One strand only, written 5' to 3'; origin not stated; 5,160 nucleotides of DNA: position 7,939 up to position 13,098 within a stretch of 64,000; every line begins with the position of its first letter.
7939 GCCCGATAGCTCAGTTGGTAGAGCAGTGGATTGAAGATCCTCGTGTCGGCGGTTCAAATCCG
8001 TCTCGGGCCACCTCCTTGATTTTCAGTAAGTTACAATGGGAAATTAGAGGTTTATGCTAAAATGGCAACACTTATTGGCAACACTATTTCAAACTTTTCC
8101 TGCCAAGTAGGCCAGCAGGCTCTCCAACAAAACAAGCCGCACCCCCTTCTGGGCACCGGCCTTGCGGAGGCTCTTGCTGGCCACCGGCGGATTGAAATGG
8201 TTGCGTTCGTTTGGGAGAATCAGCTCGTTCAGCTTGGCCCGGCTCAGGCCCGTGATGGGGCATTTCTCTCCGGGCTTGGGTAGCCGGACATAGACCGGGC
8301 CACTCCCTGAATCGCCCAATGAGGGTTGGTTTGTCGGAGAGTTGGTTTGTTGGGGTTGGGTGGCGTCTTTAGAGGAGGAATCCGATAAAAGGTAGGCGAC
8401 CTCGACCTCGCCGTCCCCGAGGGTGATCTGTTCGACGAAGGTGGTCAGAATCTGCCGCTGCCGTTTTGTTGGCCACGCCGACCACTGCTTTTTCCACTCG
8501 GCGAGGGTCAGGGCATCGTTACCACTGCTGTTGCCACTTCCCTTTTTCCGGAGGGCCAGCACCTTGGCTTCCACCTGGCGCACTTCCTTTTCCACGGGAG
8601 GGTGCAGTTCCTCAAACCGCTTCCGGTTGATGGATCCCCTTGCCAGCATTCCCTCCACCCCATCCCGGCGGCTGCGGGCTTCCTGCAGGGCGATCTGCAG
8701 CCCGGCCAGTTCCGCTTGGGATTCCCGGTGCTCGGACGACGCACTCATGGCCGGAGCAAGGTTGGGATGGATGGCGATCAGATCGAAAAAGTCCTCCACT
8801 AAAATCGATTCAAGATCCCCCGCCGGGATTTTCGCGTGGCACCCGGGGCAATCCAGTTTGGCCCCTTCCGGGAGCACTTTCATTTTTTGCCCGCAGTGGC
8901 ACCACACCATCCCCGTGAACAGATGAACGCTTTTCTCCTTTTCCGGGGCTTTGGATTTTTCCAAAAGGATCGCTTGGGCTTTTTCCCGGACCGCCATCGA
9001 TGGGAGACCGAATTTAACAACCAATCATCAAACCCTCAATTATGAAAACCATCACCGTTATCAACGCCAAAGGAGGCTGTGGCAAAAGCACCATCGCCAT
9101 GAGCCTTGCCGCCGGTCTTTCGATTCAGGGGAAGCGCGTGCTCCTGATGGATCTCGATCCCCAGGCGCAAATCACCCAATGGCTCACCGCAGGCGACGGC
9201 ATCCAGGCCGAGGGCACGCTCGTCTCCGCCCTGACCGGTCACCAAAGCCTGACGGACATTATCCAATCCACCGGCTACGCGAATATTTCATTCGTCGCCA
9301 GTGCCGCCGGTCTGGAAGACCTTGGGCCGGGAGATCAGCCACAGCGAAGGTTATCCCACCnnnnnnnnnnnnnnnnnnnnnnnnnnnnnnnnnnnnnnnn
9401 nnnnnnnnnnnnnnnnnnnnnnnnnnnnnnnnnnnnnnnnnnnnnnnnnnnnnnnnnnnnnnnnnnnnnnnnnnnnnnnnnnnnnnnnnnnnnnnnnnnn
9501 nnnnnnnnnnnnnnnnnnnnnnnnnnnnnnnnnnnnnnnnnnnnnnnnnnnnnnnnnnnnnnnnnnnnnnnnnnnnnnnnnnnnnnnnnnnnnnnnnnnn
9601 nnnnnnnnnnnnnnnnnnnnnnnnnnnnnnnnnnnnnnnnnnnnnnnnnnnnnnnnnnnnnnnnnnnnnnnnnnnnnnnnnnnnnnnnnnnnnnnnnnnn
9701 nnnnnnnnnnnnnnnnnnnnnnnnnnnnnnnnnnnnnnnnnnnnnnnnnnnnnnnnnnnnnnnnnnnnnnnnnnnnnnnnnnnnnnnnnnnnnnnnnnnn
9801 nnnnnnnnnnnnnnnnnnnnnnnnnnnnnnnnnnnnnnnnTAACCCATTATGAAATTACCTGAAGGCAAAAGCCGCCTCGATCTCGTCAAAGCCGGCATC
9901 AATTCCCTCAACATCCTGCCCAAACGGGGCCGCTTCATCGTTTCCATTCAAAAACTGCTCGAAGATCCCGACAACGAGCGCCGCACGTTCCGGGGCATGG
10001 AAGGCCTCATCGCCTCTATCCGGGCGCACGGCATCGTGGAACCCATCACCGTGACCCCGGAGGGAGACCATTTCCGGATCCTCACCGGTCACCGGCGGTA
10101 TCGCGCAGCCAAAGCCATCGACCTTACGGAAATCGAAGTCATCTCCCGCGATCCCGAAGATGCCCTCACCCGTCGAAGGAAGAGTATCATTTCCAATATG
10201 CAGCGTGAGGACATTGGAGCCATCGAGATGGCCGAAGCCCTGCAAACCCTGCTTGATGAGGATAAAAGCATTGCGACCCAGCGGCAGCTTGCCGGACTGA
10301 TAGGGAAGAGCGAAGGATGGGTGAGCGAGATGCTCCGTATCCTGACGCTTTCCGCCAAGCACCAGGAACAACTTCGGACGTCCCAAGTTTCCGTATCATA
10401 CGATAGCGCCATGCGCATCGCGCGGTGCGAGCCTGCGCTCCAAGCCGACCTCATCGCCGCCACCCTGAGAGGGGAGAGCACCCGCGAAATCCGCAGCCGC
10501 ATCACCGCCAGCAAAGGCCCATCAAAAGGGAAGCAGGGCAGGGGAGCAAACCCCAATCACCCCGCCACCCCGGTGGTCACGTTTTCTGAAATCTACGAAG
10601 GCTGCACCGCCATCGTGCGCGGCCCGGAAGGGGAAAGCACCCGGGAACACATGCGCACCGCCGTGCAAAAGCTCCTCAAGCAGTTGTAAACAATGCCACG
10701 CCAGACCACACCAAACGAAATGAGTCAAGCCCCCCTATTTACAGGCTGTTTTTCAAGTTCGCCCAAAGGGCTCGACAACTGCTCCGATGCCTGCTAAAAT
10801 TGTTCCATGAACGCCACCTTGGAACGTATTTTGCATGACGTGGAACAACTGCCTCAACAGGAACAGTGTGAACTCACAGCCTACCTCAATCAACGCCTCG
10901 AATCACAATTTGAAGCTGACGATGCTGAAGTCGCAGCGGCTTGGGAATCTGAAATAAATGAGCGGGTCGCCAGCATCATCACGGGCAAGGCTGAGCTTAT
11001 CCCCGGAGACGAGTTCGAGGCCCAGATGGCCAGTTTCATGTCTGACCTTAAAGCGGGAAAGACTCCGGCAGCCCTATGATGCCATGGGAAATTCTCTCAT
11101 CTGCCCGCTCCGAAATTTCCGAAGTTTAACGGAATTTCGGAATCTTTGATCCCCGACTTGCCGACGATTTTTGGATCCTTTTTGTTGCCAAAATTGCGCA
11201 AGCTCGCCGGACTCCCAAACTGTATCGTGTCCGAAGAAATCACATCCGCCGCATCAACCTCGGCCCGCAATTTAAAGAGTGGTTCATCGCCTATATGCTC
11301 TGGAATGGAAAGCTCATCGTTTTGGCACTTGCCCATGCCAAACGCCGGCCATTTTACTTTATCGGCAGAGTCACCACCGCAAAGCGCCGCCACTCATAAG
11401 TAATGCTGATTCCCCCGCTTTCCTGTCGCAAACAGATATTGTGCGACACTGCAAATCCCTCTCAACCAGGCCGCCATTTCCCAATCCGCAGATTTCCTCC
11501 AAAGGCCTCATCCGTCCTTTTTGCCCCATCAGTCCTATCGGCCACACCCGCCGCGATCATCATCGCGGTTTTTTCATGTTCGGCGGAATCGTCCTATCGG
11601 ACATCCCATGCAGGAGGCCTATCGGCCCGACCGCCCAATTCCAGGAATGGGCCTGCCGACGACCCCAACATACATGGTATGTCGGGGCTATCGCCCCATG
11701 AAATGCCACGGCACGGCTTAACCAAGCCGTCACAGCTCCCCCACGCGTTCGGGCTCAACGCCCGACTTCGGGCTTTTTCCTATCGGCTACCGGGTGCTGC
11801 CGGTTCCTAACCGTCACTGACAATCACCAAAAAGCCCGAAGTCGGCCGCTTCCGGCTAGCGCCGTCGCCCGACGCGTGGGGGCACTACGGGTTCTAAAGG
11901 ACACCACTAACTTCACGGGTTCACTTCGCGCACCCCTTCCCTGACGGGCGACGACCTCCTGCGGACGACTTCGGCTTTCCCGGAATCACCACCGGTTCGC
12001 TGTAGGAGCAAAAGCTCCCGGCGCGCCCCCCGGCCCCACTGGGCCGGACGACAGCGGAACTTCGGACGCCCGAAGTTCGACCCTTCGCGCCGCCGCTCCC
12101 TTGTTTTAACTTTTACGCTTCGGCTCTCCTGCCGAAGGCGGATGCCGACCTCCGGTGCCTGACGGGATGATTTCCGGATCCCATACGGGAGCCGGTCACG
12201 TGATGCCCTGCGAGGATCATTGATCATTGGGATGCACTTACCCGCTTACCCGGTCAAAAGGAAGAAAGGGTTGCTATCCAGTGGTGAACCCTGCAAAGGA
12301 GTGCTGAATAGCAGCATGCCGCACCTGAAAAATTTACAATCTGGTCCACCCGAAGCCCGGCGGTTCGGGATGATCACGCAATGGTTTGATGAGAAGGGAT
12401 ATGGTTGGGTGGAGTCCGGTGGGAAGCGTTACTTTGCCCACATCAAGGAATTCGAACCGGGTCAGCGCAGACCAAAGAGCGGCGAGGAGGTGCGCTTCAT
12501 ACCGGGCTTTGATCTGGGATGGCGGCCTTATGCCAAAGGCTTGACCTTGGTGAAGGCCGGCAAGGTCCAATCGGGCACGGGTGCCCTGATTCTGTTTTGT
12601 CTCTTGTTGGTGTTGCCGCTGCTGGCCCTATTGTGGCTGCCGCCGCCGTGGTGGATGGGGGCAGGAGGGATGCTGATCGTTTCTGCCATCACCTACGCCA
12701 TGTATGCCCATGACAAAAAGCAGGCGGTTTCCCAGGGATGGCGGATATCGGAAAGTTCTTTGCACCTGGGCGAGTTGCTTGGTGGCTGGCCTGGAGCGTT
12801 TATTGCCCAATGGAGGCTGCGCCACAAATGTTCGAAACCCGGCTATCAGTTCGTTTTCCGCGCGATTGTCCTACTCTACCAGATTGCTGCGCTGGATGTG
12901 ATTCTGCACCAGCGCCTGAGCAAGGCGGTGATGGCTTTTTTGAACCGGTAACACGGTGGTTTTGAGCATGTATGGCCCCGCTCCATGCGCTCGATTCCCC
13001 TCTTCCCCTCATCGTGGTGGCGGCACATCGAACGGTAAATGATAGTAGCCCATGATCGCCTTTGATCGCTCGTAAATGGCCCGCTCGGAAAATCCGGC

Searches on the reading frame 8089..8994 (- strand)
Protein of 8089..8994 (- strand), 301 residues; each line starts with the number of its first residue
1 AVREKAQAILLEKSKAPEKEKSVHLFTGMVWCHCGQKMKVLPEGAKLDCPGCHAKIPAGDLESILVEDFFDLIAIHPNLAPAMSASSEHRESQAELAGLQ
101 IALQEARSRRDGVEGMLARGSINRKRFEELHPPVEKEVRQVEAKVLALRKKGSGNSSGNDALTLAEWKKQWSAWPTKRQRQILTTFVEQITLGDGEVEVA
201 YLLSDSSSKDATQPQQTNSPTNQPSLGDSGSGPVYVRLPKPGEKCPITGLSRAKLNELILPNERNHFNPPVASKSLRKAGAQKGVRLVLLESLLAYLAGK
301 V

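Call 72: search_protein_families(library=pfam, proteins=[window:8089-8994:-], max_evalue=0.01)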
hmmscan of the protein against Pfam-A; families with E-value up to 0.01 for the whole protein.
window:8089-8994:- (301 aa): 1 family
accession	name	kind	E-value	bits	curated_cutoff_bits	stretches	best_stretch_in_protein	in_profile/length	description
PF09297.16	Zn_ribbon_NUD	-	0.0099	16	24.8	0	33-52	8-27/32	NADH pyrophosphatase zinc ribbon domain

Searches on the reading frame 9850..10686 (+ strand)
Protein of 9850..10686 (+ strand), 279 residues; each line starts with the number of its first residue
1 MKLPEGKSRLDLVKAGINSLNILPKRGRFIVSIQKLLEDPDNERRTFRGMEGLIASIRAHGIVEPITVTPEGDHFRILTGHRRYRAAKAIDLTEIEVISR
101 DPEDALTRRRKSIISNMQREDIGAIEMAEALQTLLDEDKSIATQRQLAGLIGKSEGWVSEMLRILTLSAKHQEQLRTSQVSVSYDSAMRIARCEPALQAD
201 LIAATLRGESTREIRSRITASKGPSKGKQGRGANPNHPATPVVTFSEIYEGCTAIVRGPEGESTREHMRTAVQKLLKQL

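Call 72: search_protein_families(library=pfam, proteins=[window:9850-10686:+], max_evalue=0.01)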
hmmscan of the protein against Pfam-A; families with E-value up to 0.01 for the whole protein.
window:9850-10686:+ (279 aa): 2 families
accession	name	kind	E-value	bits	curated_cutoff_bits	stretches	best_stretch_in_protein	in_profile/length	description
PF02195.25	ParB_N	-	7.2e-13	48.8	26.3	1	31-118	6-95/95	ParB N-terminal domain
PF17762.8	HTH_ParB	-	1.4e-09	38.4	22.6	1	120-183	1-62/102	ParB HTH domain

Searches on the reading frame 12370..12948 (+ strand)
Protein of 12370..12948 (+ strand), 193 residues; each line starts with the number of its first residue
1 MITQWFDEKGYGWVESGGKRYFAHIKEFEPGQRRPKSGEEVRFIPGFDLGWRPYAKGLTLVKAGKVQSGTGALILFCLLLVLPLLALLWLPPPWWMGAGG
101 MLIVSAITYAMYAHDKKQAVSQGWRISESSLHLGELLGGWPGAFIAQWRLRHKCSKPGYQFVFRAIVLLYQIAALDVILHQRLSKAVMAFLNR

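Call 72: search_protein_families(library=pfam, proteins=[window:12370-12948:+], max_evalue=0.01)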
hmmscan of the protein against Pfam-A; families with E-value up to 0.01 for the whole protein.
window:12370-12948:+ (193 aa): 2 families
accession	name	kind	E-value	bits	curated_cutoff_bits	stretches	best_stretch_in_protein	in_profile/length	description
PF06961.18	DUF1294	-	3.4e-20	72.5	25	1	105-158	1-54/55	Protein of unknown function (DUF1294)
PF00313.28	CSD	-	0.0016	18.7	27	1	4-43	6-49/66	'Cold-shock' DNA-binding domain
